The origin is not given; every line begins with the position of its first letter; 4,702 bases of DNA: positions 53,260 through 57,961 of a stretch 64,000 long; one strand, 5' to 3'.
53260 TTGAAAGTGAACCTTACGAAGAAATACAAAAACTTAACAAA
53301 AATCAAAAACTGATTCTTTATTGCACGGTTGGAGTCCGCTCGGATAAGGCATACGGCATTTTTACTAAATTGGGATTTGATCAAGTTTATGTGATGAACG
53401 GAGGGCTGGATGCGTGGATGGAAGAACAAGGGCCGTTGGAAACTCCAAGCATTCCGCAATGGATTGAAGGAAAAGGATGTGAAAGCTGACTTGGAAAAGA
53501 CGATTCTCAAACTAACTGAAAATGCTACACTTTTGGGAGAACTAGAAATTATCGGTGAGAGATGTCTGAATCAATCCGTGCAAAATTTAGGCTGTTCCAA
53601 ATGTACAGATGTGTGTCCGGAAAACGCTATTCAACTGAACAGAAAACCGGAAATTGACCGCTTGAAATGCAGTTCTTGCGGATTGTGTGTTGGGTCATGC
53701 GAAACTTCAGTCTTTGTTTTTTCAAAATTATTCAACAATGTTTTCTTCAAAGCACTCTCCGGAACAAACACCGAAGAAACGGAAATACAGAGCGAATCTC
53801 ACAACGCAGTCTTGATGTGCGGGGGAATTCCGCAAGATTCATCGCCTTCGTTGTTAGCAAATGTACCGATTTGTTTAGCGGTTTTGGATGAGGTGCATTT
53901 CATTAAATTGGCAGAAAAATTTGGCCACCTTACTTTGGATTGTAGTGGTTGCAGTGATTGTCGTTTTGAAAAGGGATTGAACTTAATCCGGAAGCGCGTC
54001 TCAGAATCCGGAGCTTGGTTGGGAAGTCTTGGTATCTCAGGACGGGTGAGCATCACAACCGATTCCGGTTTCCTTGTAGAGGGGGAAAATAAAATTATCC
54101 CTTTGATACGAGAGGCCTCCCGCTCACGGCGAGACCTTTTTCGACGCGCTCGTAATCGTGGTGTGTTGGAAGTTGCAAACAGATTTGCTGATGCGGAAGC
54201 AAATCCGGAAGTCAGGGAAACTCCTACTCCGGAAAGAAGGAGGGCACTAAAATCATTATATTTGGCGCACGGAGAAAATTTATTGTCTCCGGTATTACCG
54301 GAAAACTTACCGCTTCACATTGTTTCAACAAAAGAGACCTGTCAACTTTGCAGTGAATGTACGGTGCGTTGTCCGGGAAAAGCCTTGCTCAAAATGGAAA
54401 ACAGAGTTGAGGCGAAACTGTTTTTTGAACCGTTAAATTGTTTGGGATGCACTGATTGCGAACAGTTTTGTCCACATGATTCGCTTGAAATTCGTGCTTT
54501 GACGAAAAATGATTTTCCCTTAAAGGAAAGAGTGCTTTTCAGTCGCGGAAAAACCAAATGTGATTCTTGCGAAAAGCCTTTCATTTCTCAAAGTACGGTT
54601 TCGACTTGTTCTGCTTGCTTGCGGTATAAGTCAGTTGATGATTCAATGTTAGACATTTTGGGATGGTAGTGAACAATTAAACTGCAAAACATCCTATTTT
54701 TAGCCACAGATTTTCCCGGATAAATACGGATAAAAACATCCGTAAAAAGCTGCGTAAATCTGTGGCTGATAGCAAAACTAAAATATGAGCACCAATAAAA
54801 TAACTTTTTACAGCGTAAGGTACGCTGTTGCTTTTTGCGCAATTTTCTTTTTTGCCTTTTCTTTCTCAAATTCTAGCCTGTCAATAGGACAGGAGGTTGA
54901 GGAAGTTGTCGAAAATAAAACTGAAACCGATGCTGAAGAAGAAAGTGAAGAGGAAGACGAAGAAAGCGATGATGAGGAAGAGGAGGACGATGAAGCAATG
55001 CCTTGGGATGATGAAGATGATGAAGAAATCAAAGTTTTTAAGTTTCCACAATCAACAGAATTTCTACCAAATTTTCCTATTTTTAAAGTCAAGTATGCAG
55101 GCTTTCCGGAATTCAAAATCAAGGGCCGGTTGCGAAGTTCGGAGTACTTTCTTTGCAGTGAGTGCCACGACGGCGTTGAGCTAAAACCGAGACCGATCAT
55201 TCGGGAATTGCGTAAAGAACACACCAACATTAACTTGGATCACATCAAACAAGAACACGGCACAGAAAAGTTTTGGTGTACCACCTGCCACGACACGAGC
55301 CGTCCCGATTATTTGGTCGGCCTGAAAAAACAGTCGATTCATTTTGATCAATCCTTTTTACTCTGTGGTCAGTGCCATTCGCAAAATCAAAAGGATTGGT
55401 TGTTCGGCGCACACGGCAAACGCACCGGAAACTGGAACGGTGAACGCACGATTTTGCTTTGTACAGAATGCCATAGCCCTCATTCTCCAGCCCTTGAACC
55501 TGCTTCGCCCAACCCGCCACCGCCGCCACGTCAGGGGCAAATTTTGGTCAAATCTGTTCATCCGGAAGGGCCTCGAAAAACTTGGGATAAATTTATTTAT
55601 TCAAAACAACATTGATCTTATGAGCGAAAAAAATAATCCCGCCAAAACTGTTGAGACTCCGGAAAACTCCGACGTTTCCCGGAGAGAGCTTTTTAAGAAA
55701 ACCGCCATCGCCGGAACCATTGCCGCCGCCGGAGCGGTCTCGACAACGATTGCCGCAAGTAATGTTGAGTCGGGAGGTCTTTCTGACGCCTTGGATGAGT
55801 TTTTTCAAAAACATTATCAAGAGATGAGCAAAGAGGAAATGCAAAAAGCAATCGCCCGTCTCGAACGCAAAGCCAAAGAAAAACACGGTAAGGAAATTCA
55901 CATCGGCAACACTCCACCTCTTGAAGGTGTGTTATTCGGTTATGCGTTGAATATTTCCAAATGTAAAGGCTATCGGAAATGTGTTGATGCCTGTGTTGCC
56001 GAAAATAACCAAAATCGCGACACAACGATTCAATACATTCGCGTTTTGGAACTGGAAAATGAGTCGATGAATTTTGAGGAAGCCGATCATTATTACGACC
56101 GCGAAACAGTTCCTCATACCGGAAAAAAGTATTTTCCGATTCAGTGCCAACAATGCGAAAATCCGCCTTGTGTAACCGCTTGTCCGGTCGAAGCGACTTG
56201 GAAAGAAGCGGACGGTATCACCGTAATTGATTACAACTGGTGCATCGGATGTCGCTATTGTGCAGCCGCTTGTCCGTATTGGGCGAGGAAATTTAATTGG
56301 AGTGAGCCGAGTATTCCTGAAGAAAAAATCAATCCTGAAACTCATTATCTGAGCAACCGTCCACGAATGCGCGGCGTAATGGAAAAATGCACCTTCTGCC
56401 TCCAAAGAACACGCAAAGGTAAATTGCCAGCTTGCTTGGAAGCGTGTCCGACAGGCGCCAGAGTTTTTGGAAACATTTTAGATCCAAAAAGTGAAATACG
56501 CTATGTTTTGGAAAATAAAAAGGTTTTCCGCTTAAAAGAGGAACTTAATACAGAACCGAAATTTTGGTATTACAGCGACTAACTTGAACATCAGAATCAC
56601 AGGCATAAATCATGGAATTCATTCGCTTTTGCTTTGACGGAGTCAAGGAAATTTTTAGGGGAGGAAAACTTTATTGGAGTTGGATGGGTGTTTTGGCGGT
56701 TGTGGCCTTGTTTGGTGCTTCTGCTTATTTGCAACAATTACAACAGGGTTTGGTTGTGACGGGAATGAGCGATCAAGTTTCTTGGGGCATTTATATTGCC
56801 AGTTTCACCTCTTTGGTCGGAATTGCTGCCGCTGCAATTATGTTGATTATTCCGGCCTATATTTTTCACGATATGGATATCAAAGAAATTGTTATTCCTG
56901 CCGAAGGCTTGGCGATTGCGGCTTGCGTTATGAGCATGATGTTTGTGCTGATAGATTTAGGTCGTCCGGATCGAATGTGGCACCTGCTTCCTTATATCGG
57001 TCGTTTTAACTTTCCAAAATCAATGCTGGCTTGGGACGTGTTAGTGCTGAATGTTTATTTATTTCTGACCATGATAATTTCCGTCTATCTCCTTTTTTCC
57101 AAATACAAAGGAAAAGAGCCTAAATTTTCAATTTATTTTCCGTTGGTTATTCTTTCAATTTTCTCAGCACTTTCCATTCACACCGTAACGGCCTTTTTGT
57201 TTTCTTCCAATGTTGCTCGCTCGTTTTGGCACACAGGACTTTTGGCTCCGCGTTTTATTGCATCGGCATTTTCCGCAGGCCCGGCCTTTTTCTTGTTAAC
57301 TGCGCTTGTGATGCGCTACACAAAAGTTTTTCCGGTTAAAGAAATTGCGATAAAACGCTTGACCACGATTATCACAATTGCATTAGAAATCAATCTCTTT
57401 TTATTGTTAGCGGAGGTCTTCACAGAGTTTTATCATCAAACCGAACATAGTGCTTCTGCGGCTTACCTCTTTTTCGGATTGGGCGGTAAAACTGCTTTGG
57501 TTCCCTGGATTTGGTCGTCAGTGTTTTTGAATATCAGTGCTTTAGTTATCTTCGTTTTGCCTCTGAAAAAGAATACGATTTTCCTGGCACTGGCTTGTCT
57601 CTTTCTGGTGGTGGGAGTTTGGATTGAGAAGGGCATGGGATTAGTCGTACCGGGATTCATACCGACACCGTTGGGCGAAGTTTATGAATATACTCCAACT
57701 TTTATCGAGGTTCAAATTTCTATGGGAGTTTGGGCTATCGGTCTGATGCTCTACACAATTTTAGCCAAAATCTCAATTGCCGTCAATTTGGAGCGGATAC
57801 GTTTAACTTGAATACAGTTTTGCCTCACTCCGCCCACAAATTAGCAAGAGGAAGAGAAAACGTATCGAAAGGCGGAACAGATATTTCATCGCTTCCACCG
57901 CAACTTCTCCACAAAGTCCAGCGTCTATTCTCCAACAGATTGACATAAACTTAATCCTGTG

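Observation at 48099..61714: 12-gene respiratory island: soluble cytochrome c/FeS/Mo-bisPGD enzyme physically uncoupled from its own cytochrome c/FeS/NrfD quinol module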

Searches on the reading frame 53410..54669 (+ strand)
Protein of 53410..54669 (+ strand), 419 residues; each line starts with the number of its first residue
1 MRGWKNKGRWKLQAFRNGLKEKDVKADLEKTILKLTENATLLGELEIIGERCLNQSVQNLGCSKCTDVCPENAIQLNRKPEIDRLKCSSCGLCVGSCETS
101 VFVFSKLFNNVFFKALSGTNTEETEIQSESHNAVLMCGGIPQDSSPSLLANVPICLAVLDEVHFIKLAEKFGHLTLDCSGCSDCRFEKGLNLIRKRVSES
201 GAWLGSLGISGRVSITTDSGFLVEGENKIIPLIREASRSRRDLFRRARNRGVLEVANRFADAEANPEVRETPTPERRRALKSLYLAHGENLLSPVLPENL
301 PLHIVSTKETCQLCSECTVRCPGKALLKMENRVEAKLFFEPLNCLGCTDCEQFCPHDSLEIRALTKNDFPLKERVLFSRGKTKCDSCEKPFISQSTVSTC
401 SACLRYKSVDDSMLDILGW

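Call 3: search_protein_families(library=pfam, proteins=[window:53410-54669:+])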
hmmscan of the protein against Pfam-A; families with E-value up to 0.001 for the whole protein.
window:53410-54669:+ (419 aa): 9 families
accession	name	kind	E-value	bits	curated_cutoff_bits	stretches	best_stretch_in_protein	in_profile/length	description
PF12838.12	Fer4_7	-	9e-10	39.3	27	2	310-357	1-51/52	4Fe-4S dicluster domain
PF13187.11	Fer4_9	-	3.5e-09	37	27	2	61-100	4-50/52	4Fe-4S dicluster domain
PF00037.32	Fer4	-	3.7e-08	33.3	21.1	0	61-75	10-24/24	4Fe-4S binding domain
PF13484.11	Fer4_16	-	1.4e-07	32.6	30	0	61-87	4-29/66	4Fe-4S double cluster binding domain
PF12837.12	Fer4_6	-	6.7e-07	29.4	25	0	61-74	11-24/24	4Fe-4S binding domain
PF13237.11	Fer4_10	-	8.6e-07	29.2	25.5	1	304-355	2-53/53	4Fe-4S dicluster domain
PF25160.1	LdpA_Fe-S-bd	-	5.1e-05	23.4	27.6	0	63-98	6-39/49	LdpA Fe-S cluster-binding domain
PF12797.12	Fer4_2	-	9.5e-05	22.6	24.5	0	337-355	3-21/22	4Fe-4S binding domain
PF14697.11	Fer4_21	-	0.00095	19.7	35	0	308-359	5-57/59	4Fe-4S dicluster domain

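Call 4: search_protein_families(library=ncbifam, proteins=[window:53410-54669:+])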
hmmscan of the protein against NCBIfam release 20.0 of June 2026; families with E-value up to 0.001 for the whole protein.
window:53410-54669:+ (419 aa): 50 families (the best 25 are shown)
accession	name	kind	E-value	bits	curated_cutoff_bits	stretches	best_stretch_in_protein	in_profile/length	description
NF038196.1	ferrodoxin_EFR1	subfamily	1.6e-12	48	75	2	59-104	186-231/242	EFR1 family ferrodoxin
NF041891.1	hdrA_Methbact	equivalog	1.4e-11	43.4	1300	2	306-367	569-626/762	ferredoxin:CoB-CoM heterodisulfide reductase subunit HdrA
TIGR02700.1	flavo_MJ0208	hypoth_equivalog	1.5e-11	44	251.35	2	307-359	146-194/234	dihydromethanopterin reductase (acceptor)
NF007013.0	PRK09477.1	equivalog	3.6e-10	39.4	234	2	61-110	228-282/286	quinol dehydrogenase ferredoxin subunit NapH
TIGR04270.1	Rama_corrin_act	subfamily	4.1e-10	38.6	500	2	304-364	473-532/534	methylamine methyltransferase corrinoid protein reductive activase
NF041778.1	hetero_SS_HdrA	equivalog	7.4e-10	37.3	1400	2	306-369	584-643/771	ferredoxin:CoB-CoM heterodisulfide reductase subunit HdrA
NF042909.1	FMH_DH_FwdF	exception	1.5e-09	37.4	375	2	45-107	214-279/336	tungsten-dependent formylmethanofuran dehydrogenase subunit FwdF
NF040770.1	hetero_SS_HdrA2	exception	2.9e-09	35.6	1100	1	51-209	571-739/777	CoB-CoM heterodisulfide reductase HdrA2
NF009053.0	PRK12387.1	subfamily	5.2e-09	36.1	204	1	307-408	36-141/180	formate hydrogenlyase complex iron-sulfur subunit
NF006221.0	PRK08348.1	subfamily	7.9e-09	35.3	124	1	295-361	29-94/136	NADH-plastoquinone oxidoreductase subunit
NF043069.1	T4HPD_activ_SAM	equivalog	1.1e-08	34.8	425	2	59-100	53-95/299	trans-4-hydroxy-L-proline dehydratase activase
TIGR02163.1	napH_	subfamily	1.2e-08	34.9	213.05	1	302-362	193-254/255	NapH/MauN family ferredoxin-type protein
TIGR02179.1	PorD_KorD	subfamily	1.8e-08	34.4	60.05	2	60-100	28-70/78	2-oxoacid:acceptor oxidoreductase, delta subunit, pyruvate/2-ketoisovalerate family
NF045874.1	Vhu_polyferre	exception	7.1e-08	31.6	600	2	58-122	129-195/381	F420-non-reducing hydrogenase associated-polyferredoxin VhuB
NF006076.0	PRK08222.1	equivalog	7.4e-08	32.4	270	1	309-410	38-143/181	hydrogenase 4 subunit H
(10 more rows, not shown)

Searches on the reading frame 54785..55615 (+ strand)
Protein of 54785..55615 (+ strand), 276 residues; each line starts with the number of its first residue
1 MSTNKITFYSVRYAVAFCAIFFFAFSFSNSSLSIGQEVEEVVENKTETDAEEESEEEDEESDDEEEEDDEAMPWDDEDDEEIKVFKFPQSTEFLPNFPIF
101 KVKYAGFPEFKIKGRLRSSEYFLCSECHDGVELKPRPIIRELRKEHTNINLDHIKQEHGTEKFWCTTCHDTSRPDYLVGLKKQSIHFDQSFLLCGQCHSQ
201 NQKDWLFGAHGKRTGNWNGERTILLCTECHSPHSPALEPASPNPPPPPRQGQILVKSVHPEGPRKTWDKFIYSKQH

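Call 3: search_protein_families(library=pfam, proteins=[window:54785-55615:+])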
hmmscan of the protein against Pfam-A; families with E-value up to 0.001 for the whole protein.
window:54785-55615:+ (276 aa): 3 families
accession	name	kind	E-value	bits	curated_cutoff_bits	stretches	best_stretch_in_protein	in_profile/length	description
PF09699.15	Paired_CXXCH_1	-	4.5e-06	26.7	20.6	0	165-201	9-39/41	Doubled CXXCH motif (Paired_CXXCH_1)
PF14522.11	Cytochrome_C7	-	2.2e-05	24.6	24.8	0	121-198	13-66/67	Cytochrome c7 and related cytochrome c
PF22113.1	Mtrc-MtrF_II-IV_dom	-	0.00025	21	30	0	115-172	114-166/176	Outer membrane cytochrome MtrC/MtrF-like, domains II/IV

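Call 4: search_protein_families(library=ncbifam, proteins=[window:54785-55615:+])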
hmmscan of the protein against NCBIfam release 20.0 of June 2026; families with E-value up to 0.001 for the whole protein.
window:54785-55615:+ (276 aa): 1 family
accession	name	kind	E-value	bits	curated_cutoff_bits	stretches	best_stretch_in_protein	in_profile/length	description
TIGR01905.1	paired_CXXCH_1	subfamily_domain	0.00076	19.4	25.2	0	226-234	9-17/41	doubled CXXCH domain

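Call 60: search_solved_structures(query=window:54785-55615:+, max_evalue=1, show_alignments=1)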
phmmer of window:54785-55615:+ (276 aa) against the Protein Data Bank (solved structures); distinct sequences matched with E-value up to 1: 1.
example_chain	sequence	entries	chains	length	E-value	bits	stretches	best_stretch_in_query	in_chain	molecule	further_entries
3h4n_A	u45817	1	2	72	0.42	12.8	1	142-201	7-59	Cytochrome c7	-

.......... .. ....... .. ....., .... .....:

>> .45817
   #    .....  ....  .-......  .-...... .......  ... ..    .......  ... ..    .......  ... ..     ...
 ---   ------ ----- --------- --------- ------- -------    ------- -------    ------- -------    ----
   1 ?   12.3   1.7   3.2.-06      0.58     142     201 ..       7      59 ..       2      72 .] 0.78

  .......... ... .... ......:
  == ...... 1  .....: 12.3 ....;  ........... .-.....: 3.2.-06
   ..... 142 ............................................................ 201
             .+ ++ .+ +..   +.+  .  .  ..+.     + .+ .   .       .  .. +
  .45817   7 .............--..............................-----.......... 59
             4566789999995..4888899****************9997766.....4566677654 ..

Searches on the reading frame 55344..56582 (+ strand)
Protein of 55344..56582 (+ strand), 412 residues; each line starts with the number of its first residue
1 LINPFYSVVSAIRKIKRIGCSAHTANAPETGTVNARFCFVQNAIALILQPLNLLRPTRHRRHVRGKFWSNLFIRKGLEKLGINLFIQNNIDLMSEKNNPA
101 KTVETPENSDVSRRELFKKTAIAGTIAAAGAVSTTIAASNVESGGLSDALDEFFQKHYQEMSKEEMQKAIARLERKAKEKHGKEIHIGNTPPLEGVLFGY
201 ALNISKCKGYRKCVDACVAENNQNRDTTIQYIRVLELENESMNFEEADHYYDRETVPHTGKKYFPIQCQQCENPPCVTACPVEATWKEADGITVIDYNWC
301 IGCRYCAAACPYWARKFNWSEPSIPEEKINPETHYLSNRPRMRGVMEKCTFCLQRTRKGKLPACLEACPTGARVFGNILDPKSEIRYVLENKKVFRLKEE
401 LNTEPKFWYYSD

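Call 3: search_protein_families(library=pfam, proteins=[window:55344-56582:+])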
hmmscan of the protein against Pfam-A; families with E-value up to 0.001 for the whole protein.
window:55344-56582:+ (412 aa): 9 families
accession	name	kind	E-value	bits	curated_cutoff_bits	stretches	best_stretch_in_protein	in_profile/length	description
PF13247.11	Fer4_11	-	1.3e-19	70.7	26.2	2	262-321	4-65/100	4Fe-4S dicluster domain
PF12838.12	Fer4_7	-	1.7e-12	48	27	1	300-372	2-52/52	4Fe-4S dicluster domain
PF13187.11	Fer4_9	-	1.3e-09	38.4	27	2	300-372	2-51/52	4Fe-4S dicluster domain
PF13237.11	Fer4_10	-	3.7e-08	33.6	25.5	2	294-369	3-53/53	4Fe-4S dicluster domain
PF12797.12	Fer4_2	-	1.5e-05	25.1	24.5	1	293-312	3-22/22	4Fe-4S binding domain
PF00037.32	Fer4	-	3.2e-05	24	21.1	1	294-312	2-20/24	4Fe-4S binding domain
PF13484.11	Fer4_16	-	7.9e-05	23.8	30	0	297-312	50-65/66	4Fe-4S double cluster binding domain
PF13183.11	Fer4_8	-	0.00024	22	27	0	300-371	5-67/68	4Fe-4S dicluster domain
PF12837.12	Fer4_6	-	0.00039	20.7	25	1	294-312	3-21/24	4Fe-4S binding domain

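Call 4: search_protein_families(library=ncbifam, proteins=[window:55344-56582:+])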
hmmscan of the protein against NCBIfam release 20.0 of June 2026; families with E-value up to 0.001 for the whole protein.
window:55344-56582:+ (412 aa): 29 families (the best 25 are shown)
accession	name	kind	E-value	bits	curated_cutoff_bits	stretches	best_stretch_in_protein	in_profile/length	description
NF045797.1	DsrO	equivalog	6.1e-55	186.2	200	1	191-410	37-234/235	sulfate reduction electron transfer complex DsrMKJOP subunit DsrO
NF041782.1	mnquin_red_QrcC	equivalog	1.5e-45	155.8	400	1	198-411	1-226/239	menaquinone reductase iron-sulfur cluster-binding subunit QrcC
NF041715.1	arsenate_red_ArrB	equivalog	3.4e-35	121.7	450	2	329-410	144-225/233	arsenate respiratory reductase iron-sulfur subunit ArrB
NF011569.0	PRK14993.1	equivalog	5.7e-33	114.4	416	1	203-410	49-222/244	tetrathionate reductase subunit TtrB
TIGR03149.1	cyt_nit_nrfC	equivalog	5.8e-32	110.9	377.6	1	203-408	44-214/225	cytochrome c nitrite reductase Fe-S protein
NF008134.0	PRK10882.1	equivalog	1.2e-27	96.8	263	2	201-322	42-168/329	hydrogenase 2 operon protein HybA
TIGR02951.1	DMSO_dmsB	equivalog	4.9e-27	94.9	214.1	2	198-320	2-117/161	DMSO/selenate family reductase complex B subunit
NF045715.1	sulf_resp_HmcB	equivalog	9.7e-26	90.6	420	1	178-377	21-197/307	sulfate respiration complex iron-sulfur protein HmcB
TIGR03478.1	DMSO_red_II_bet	subfamily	2e-20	72.9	480.7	2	257-319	120-183/321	DMSO reductase family type II enzyme, iron-sulfur subunit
NF042979.1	EthbenzDh_ebdB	equivalog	1e-19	70.6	740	2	262-319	147-205/354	ethylbenzene dehydrogenase subunit beta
NF038355.1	FDH3_beta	equivalog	5.8e-18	65.6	240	1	260-377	46-163/180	formate dehydrogenase FDH3 subunit beta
TIGR01582.1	FDH-beta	equivalog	1.9e-17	63.3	334.7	2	202-314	26-140/283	formate dehydrogenase subunit beta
NF007382.0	PRK09898.1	equivalog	8.8e-16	58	213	1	186-314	52-170/208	ferredoxin-like protein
NF009408.0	PRK12769.1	equivalog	8.1e-15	54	1003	1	239-372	27-141/659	formate-dependent uric acid utilization protein AegA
NF007658.0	PRK10330.1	equivalog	2.4e-13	50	260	1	204-373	9-152/181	electron transport protein HydN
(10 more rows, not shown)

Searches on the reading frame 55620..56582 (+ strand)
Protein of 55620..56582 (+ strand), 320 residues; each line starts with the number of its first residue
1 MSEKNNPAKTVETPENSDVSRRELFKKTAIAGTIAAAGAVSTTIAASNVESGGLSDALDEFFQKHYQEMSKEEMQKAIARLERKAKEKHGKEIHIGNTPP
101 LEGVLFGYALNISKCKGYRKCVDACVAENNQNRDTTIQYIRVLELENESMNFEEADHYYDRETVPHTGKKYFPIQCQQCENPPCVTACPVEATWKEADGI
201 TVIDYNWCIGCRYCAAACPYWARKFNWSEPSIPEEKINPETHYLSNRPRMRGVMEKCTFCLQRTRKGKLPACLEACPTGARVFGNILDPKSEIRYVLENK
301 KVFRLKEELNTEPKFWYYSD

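Call 62: search_solved_structures(query=window:55620-56582:+, max_evalue=1e-15)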
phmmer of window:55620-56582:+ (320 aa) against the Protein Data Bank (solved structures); distinct sequences matched with E-value up to 1e-15: 8.
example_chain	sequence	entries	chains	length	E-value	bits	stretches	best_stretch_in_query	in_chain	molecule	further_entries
8k9e_B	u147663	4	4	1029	8.4e-31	110.6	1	106-279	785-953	Fe-S-cluster-containing hydrogenase components 1-like protein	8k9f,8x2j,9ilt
6btm_B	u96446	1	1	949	3.4e-29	105.4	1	171-318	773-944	Alternative Complex III subunit B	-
2vpw_B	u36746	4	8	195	1.1e-28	103.7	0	251-318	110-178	NRFC PROTEIN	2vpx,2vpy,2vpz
6cz7_B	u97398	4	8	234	4.2e-28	101.8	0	238-318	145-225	4Fe-4S ferredoxin, iron-sulfur binding domain protein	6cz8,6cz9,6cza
6f0k_B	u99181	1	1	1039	1.5e-27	100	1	109-317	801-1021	Fe-S-cluster-containing hydrogenase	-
6lod_B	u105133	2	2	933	1.6e-27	99.8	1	101-318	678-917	Fe-S-cluster-containing hydrogenase components 1-like protein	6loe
2ivf_B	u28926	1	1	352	1.5e-19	73.7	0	171-226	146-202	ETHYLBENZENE DEHYDROGENASE BETA-SUBUNIT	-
7qv7_A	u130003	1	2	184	1.2e-18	70.7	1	159-306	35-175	Hydrogen dependent carbon dioxide reductase subunit HycB3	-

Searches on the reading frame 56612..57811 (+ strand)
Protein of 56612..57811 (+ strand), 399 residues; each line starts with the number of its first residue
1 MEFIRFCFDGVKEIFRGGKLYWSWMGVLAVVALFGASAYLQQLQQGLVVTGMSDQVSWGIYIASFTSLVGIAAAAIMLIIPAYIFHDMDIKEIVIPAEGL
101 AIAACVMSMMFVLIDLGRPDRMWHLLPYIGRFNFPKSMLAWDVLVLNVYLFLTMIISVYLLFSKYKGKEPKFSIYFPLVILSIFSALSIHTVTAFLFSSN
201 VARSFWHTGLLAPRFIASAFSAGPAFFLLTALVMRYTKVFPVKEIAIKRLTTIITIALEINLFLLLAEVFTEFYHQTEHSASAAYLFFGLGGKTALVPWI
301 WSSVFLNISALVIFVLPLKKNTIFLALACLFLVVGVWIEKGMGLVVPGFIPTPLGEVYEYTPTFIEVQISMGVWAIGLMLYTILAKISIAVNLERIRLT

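Call 3: search_protein_families(library=pfam, proteins=[window:56612-57811:+])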
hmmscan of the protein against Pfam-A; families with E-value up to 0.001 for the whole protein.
window:56612-57811:+ (399 aa): 1 family
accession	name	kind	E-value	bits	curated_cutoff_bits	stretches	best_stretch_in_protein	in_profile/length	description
PF03916.19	NrfD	-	2.4e-35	123.1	25.8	1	49-339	2-300/313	Polysulphide reductase, NrfD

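Call 4: search_protein_families(library=ncbifam, proteins=[window:56612-57811:+])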
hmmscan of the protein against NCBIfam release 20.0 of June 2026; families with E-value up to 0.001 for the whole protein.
window:56612-57811:+ (399 aa): 3 families
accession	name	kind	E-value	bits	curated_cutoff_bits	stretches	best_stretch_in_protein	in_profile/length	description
NF045798.1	DsrP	equivalog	1.4e-116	389.7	350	1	12-393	3-345/346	sulfate reduction electron transfer complex DsrMKJOP subunit DsrP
NF041784.1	mnquin_red_QrcD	equivalog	7.3e-13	48.5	570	1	20-383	17-393/408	menaquinone reductase integral membrane subunit QrcD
NF008133.1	PRK10881.1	equivalog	6.5e-10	39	450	1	17-387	8-370/377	Ni/Fe-hydrogenase cytochrome b subunit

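Call 61: search_solved_structures(query=window:56612-57811:+, max_evalue=0.001)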
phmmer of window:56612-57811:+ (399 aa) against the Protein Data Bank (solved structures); distinct sequences matched with E-value up to 0.001: 4.
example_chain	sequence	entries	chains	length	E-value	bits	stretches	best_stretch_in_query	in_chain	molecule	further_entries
6btm_C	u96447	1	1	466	3.1e-09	39.8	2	19-156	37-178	Alternative Complex III subunit C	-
6f0k_C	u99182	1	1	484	3.5e-09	39.6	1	174-386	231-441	Polysulphide reductase NrfD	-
8k9e_C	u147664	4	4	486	2.5e-06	30.2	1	44-157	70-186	Polysulphide reductase NrfD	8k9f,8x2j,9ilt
6lod_C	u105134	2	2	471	3.2e-06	29.9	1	19-155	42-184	Polysulphide reductase NrfD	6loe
